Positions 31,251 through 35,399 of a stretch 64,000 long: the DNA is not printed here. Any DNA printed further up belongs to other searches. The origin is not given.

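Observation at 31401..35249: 1282-aa fusion of degenerate Mrr-like endonuclease core, TPR-like array, GreA/B C-terminal-like domain and PIN-like nuclease: candidate stand-alone conflict/defence module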

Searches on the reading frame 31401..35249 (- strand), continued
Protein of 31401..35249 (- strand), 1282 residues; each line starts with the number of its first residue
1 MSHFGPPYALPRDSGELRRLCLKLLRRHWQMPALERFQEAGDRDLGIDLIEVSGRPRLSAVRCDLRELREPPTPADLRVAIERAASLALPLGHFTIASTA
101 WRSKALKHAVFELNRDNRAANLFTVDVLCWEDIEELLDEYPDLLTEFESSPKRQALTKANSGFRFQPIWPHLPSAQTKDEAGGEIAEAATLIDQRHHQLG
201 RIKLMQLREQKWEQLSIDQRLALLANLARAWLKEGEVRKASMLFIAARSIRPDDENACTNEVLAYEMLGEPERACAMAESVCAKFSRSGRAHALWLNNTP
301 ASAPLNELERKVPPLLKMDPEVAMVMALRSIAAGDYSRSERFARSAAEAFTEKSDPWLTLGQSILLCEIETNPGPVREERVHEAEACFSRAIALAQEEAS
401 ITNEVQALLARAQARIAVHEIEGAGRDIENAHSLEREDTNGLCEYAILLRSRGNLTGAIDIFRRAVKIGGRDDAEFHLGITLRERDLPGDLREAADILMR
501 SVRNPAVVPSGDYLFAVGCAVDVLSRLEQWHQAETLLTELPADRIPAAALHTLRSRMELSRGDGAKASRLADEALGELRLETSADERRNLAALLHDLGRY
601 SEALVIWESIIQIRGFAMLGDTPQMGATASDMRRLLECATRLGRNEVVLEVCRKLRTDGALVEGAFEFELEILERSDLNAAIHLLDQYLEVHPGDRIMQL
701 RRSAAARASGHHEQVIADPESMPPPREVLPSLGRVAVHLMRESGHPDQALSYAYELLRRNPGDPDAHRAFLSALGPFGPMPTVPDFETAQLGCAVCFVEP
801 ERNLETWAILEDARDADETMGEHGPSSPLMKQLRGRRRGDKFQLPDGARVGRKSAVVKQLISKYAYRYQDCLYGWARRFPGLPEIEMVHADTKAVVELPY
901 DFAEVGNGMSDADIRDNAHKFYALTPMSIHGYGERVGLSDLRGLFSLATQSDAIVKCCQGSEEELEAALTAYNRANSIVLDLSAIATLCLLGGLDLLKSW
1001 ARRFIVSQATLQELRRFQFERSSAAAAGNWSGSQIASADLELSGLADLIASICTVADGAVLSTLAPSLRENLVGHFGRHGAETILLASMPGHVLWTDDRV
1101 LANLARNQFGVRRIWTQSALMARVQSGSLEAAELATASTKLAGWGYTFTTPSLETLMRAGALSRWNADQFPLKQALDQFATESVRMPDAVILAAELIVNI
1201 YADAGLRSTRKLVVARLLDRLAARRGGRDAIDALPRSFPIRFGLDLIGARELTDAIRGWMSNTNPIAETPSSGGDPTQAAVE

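Call 22: search_solved_structures(query=A1, max_evalue=10, show_alignments=0)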
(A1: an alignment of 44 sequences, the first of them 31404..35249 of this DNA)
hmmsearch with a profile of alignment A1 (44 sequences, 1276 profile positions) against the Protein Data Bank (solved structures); distinct sequences matched with E-value up to 10: 160 (the best 60 are shown).
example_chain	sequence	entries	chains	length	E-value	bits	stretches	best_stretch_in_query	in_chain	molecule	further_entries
9qhb_A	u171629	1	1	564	5.9e-31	110.4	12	226-366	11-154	Engineered tetratricopeptide repeat protein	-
8bu0_A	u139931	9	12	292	4.4e-19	71.1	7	332-393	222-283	Consensus tetratricopeptide repeat protein | Crystal structure of an 8-repeat consensus TPR superhelix with Zinc. | Monomer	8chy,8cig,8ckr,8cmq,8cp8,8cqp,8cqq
6een_D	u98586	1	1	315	5.7e-18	67.4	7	600-655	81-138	Designer Pentatricopeptide Protein dPPR10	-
6een_B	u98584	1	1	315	6.4e-18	67.2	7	599-658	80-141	Designer Pentatricopeptide Protein dPPR10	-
9qhc_A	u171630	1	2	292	1.1e-17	66.4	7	332-397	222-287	Engineered tetratricopeptide repeat protein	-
6een_A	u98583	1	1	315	2e-17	65.6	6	600-660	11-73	Designer Pentatricopeptide Protein dPPR10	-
6een_C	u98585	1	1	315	5.1e-17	64.2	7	599-655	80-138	Designer Pentatricopeptide Protein dPPR10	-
5i9h_A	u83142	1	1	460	2.9e-14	55.1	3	455-662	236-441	pentatricopeptide repeat protein dPPR-U8G2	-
5i9f_A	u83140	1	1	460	3e-14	55.1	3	455-661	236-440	pentatricopeptide repeat protein dPPR-U10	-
5i9g_C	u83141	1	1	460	3.4e-14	54.9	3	455-683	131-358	pentatricopeptide repeat protein dPPR-U8C2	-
5i9d_A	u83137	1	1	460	5.5e-14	54.2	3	455-662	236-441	pentatricopeptide repeat protein dPPR-U8A2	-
4ozs_A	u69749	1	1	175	1.3e-12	49.6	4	600-655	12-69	Alpha solenoid protein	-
5fzr_A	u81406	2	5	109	1.6e-12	49.3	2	409-473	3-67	DESIGNED TPR PROTEIN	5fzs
5orq_A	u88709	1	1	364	1.8e-12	49.1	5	600-654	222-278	cPPR-Telo1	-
1w3b_A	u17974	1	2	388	6.3e-12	47.4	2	225-490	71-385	UDP-N-ACETYLGLUCOSAMINE--PEPTIDE N-ACETYLGLUCOSAMINYLTRANSFERASE 110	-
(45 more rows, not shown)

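Call 29: find_related_loci(query=window:31404-35249:-, collection=genome_contigs, flank=10000)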
Query window:31404-35249:- (1282 aa) in genome_contigs; peptide patterns used: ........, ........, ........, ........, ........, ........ (x = any residue, [..] = any of these).
31 stretches matched a pattern; 10 encode a relative of the query (tblastn E <= 1e-3); 9 distinct loci.
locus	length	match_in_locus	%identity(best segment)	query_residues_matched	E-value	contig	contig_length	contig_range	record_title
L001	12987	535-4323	78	1-1263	0e+0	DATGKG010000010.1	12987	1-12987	MAG TPA_asm: Candidatus Binataceae bacterium isolate SMAG_U9853 k141_521017, whole genome shotgun sequence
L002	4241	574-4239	82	1-1221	0e+0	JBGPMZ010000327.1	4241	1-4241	MAG: Candidatus Binataceae bacterium isolate OBJ_0618_7090110_226 k141_10989041_length_4241_cov_13.9656, whole genome sh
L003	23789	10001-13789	76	1-1270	0e+0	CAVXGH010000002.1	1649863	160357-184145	MAG: uncultured delta proteobacterium isolate MFD05512.bin.1.184 genome assembly, contig: contig_15614, whole genome sho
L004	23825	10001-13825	79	1-1274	0e+0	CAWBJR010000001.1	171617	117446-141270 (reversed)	MAG: uncultured delta proteobacterium isolate MFD05512.bin.2.16 genome assembly, contig: contig_1, whole genome shotgun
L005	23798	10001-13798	75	1-1271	0e+0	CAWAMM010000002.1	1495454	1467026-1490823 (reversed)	MAG: uncultured delta proteobacterium isolate MFD01716.bin.1.24 genome assembly, contig: contig_26437, whole genome shot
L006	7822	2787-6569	60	1-1261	0e+0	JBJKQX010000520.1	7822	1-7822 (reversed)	MAG: Candidatus Binataceae bacterium isolate Bin_45 S1Ck127_578906_flag_0_multi_4.9137_len_7822, whole genome shotgun se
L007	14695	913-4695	58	1-1262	0e+0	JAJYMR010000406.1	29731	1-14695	MAG: Deltaproteobacteria bacterium isolate DBS2-4.bin15 NODE_2572_length_29731_cov_2.31536, whole genome shotgun sequenc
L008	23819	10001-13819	80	1-1274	0e+0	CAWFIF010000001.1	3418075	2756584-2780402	MAG: uncultured delta proteobacterium isolate MFD02248.bin.1.46 genome assembly, contig: contig_107, whole genome shotgu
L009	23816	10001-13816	75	1-1271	0e+0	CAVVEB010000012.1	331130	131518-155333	MAG: uncultured delta proteobacterium isolate MFD02248.bin.2.125 genome assembly, contig: contig_59614, whole genome sho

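Call 34: find_related_loci(query=A1, collection=genome_contigs, flank=8000)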
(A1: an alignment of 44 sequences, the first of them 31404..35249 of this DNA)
Query A1 (1282 aa) in genome_contigs; peptide patterns used: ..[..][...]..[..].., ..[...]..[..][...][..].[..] (x = any residue, [..] = any of these).
154 stretches matched a pattern; 112 encode a relative of the query (tblastn E <= 1e-3); the best 80 are kept; 73 distinct loci.
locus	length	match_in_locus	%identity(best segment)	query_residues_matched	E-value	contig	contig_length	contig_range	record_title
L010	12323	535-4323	78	1-1263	0e+0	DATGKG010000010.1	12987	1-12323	MAG TPA_asm: Candidatus Binataceae bacterium isolate SMAG_U9853 k141_521017, whole genome shotgun sequence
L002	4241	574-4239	82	1-1221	0e+0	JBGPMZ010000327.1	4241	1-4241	MAG: Candidatus Binataceae bacterium isolate OBJ_0618_7090110_226 k141_10989041_length_4241_cov_13.9656, whole genome sh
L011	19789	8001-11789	76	1-1270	0e+0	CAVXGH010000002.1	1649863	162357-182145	MAG: uncultured delta proteobacterium isolate MFD05512.bin.1.184 genome assembly, contig: contig_15614, whole genome sho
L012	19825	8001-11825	79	1-1274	0e+0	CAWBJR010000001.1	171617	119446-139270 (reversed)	MAG: uncultured delta proteobacterium isolate MFD05512.bin.2.16 genome assembly, contig: contig_1, whole genome shotgun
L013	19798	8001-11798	75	1-1271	0e+0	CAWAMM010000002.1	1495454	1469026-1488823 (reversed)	MAG: uncultured delta proteobacterium isolate MFD01716.bin.1.24 genome assembly, contig: contig_26437, whole genome shot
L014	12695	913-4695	58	1-1262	0e+0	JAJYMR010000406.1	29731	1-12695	MAG: Deltaproteobacteria bacterium isolate DBS2-4.bin15 NODE_2572_length_29731_cov_2.31536, whole genome shotgun sequenc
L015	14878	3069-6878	53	1-1262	0e+0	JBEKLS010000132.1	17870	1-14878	MAG: Candidatus Binatus sp. isolate SPRUCE 376 SPRUCE_376_132, whole genome shotgun sequence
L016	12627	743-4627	52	1-1262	0e+0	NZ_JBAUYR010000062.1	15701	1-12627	MAG: Candidatus Binatus sp. isolate MFD06940_ilm_asm_bin44 k127_273755, whole genome shotgun sequence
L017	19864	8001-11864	52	1-1263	0e+0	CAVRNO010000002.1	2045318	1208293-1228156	MAG: Candidatus Binataceae bacterium isolate MFD03726.bin.1.6 genome assembly, contig: contig_15392, whole genome shotgu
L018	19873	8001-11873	52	1-1261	0e+0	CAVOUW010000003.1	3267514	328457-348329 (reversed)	MAG: uncultured delta proteobacterium isolate MFD10064.bin.1.24 genome assembly, contig: contig_9770, whole genome shotg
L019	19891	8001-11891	52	1-1262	0e+0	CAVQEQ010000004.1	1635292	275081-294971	MAG: uncultured delta proteobacterium isolate MFD04434.bin.1.46 genome assembly, contig: contig_6686, whole genome shotg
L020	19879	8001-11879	53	1-1262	0e+0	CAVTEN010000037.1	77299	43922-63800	MAG: uncultured delta proteobacterium isolate MFD00964.bin.2.270 genome assembly, contig: contig_7626, whole genome shot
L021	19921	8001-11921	52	1-1273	0e+0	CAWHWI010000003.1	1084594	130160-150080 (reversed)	MAG: uncultured delta proteobacterium isolate MFD04463.bin.1.219 genome assembly, contig: contig_60011, whole genome sho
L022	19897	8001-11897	52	1-1262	0e+0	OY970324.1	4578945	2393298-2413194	MAG: uncultured delta proteobacterium isolate MFD05502.bin.1.132 genome assembly, chromosome: 1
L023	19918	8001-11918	51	1-1269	0e+0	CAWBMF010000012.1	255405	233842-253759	MAG: uncultured delta proteobacterium isolate MFD00731.bin.1.188 genome assembly, contig: contig_59985, whole genome sho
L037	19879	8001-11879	53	1-1261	0e+0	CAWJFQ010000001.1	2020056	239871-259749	MAG: uncultured delta proteobacterium isolate MFD03399.bin.2.69 genome assembly, contig: contig_10577, whole genome shot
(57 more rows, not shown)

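Call 43: find_encoding_contigs(protein=P0108, flank=10000, max_places=2)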
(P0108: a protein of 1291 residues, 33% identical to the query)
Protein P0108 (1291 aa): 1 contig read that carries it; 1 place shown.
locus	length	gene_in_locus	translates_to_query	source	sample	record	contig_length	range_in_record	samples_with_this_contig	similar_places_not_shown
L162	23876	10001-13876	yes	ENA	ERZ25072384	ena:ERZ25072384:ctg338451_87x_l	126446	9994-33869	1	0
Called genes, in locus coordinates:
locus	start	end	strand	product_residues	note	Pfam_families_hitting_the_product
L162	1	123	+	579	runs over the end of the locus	PF00903:Glyoxalase (weak), PF13669:Glyoxalase_4 (faint), PF18029:Glyoxalase_6 (faint), PF00903:Glyoxalase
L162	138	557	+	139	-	PF19649:DUF6152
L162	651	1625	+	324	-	-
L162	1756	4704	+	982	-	PF07494:Reg_prop (faint), PF12228:DUF3604 (faint)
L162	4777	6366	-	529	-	PF00884:Sulfatase, PF01663:Phosphodiest (weak), PF16347:SGSH_C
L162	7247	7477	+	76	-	-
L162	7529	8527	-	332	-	PF00248:Aldo_ket_red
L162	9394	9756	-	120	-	-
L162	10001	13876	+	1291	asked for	PF20698:PIN-TPR-GreABC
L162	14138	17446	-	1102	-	PF04465:DUF499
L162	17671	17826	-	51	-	-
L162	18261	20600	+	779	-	PF14236:DruA, PF14706:Tnp_DNA_bind, PF01609:DDE_Tnp_1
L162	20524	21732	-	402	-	-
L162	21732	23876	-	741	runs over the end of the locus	PF13589:HATPase_c_3, PF02518:HATPase_c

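Call 44: find_encoding_contigs(protein=P0111, flank=10000, max_places=2)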
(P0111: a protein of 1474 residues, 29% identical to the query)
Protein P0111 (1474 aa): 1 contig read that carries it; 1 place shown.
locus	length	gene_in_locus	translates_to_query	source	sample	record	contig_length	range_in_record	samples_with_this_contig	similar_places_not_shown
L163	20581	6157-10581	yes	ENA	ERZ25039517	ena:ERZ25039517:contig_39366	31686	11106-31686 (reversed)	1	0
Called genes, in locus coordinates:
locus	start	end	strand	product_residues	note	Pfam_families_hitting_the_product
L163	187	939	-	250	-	-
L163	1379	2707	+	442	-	PF00589:Phage_integrase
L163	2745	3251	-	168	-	PF08401:ArdcN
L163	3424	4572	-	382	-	PF08843:AbiEii, PF12281:NTP_transf_8 (weak)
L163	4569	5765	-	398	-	-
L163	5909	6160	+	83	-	PF13711:DUF4160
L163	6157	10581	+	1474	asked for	PF01381:HTH_3, PF12844:HTH_19 (weak), PF13443:HTH_26 (weak), PF13560:HTH_31, PF20698:PIN-TPR-GreABC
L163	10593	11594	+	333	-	PF14279:HNH_5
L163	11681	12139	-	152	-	-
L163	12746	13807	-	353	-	PF00270:DEAD, PF04851:ResIII (weak)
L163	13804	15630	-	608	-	-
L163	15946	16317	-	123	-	-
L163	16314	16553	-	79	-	PF00107:ADH_zinc_N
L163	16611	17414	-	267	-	PF08401:ArdcN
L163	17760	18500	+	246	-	PF13338:AbiEi_4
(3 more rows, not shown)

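Call 45: find_encoding_contigs(protein=P0114, flank=10000, max_places=2)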
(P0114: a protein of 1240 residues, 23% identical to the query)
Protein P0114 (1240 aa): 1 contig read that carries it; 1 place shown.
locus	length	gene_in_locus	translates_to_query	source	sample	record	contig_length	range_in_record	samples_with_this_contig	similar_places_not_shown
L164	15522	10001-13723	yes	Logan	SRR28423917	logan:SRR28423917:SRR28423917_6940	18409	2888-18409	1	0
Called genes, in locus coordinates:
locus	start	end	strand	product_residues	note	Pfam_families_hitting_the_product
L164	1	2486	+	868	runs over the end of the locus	PF08751:TrwC, PF13401:AAA_22 (faint), PF13086:AAA_11 (faint), PF13191:AAA_16 (weak), PF13245:AAA_19, PF13604:AAA_30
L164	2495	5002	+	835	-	PF01935:DUF87 (weak), PF10412:TrwB_AAD_bind, PF02534:T4SS-DNA_transf, PF12696:TraG-D_C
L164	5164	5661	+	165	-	-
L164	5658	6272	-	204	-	-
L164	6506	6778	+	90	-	PF01807:Zn_ribbon_DnaG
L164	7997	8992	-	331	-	PF13676:TIR_2 (faint)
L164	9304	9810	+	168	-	PF21984:DnaD_N (weak), PF13730:HTH_36, PF13412:HTH_24 (weak)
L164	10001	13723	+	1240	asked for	PF07719:TPR_2 (faint), PF13181:TPR_8 (faint), PF13432:TPR_16 (faint), PF20698:PIN-TPR-GreABC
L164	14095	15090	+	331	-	PF00589:Phage_integrase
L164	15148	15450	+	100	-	-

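Call 69: search_protein_families(library=pfam, proteins=[L037:12059-12400:+, L037:12449-13783:+, L037:13784-14998:+, L037:15067-15495:+, L037:15519-16262:+, L037:16253-17152:+], max_evalue=0.001)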
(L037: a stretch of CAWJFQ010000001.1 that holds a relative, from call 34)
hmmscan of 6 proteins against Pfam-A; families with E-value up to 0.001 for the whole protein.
L037:12059-12400:+ (113 aa): 0 families

L037:12449-13783:+ (444 aa): 1 family
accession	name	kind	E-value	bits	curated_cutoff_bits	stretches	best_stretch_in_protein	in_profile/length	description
PF01566.24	Nramp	-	3.7e-80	270.1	29.8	1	53-416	1-354/357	Natural resistance-associated macrophage protein-like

L037:13784-14998:+ (404 aa): 10 families
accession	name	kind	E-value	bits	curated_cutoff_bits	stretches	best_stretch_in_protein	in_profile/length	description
PF01266.30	DAO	-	1.6e-52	179.7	27.9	1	36-387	1-351/353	FAD dependent oxidoreductase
PF13450.12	NAD_binding_8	-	4.9e-07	30.4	21.9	1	39-67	1-29/68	NAD(P)-binding Rossmann-like domain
PF07992.20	Pyr_redox_2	-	6.8e-07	29.4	26.1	1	36-254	2-118/291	Pyridine nucleotide-disulphide oxidoreductase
PF13454.12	NAD_binding_9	-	1.3e-06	29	21.8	0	196-244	106-154/155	FAD-NAD(P)-binding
PF00890.30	FAD_binding_2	-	7.2e-06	25.9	20.4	1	36-79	1-44/414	FAD binding domain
PF03486.20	HI0933_like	-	8.6e-06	25.8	50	0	36-66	2-32/244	HI0933-like protein Rossmann domain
PF12831.13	FAD_oxidored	-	8.9e-05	22.4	27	1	36-73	1-38/416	FAD dependent oxidoreductase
PF13738.12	Pyr_redox_3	-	0.00024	20.9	30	0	35-70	165-200/305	Pyridine nucleotide-disulphide oxidoreductase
PF01946.23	Thi4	-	0.00027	20.7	26.2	1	33-67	16-51/235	Thi4 family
PF01494.25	FAD_binding_3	-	0.00034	20.4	22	1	34-67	1-34/349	FAD binding domain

L037:15067-15495:+ (142 aa): 0 families

L037:15519-16262:+ (247 aa): 1 family
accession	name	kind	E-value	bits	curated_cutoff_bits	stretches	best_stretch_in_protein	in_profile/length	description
PF13298.12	LigD_N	-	7.4e-44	148.7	31.1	1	38-145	1-107/107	DNA Ligase D 3'-phosphoesterase domain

L037:16253-17152:+ (299 aa): 1 family
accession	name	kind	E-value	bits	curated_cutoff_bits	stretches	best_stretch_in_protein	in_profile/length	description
PF21686.3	LigD_Prim-Pol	-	3.3e-89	299.2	27.4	1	23-272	1-249/254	LigD, primase-polymerase domain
